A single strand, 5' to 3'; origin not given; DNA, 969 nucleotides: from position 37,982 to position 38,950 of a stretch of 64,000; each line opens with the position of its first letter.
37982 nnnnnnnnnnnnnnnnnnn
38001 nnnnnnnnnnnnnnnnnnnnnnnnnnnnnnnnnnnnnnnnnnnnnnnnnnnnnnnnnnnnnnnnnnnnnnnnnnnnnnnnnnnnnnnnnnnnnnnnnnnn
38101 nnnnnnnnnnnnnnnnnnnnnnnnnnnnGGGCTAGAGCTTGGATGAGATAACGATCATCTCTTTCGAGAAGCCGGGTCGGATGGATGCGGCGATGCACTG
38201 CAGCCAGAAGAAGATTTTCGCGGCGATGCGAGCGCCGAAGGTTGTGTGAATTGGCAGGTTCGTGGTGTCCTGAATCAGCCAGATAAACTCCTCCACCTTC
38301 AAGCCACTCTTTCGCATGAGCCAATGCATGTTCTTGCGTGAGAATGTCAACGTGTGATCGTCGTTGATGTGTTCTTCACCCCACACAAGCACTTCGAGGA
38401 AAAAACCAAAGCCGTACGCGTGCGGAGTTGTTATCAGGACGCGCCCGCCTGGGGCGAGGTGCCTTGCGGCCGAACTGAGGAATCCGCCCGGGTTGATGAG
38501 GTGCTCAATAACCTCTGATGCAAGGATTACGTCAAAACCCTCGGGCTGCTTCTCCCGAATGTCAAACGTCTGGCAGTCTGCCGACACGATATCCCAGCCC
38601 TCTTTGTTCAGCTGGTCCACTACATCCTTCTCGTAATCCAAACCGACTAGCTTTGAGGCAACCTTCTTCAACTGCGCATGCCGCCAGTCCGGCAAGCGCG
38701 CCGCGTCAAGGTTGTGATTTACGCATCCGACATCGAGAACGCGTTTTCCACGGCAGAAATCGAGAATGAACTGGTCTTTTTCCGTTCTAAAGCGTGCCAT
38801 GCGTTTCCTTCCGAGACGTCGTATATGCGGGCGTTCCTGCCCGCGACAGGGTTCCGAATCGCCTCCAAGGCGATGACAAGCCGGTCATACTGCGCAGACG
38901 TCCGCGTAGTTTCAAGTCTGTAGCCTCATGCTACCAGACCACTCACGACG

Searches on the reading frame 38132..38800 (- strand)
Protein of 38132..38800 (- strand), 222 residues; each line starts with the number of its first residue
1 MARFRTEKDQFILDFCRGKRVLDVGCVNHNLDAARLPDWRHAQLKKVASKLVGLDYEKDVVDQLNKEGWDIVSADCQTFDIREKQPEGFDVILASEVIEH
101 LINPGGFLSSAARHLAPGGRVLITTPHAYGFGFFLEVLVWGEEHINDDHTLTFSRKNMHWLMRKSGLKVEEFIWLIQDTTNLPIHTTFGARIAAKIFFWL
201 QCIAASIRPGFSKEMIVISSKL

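Call 4: search_protein_families(library=pfam, proteins=[window:38132-38800:-], max_evalue=0.001)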
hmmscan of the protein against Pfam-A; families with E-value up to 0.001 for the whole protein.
window:38132-38800:- (222 aa): 6 families
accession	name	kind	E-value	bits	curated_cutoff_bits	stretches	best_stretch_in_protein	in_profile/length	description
PF13489.12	Methyltransf_23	-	9.5e-18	64.9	27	1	16-170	21-162/164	Methyltransferase domain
PF08241.18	Methyltransf_11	-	1.1e-09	39.2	21.2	1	41-123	11-95/95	Methyltransferase domain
PF08242.18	Methyltransf_12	-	2.2e-09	38.3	30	1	47-121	19-98/98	Methyltransferase domain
PF13847.12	Methyltransf_31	-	7.2e-09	35.9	27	1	18-161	4-140/145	Methyltransferase domain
PF13649.12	Methyltransf_25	-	8.1e-06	26.9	27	1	46-119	20-97/97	Methyltransferase domain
PF07021.18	MetW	-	6.1e-05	23.2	21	1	17-160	13-145/193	Methionine biosynthesis protein MetW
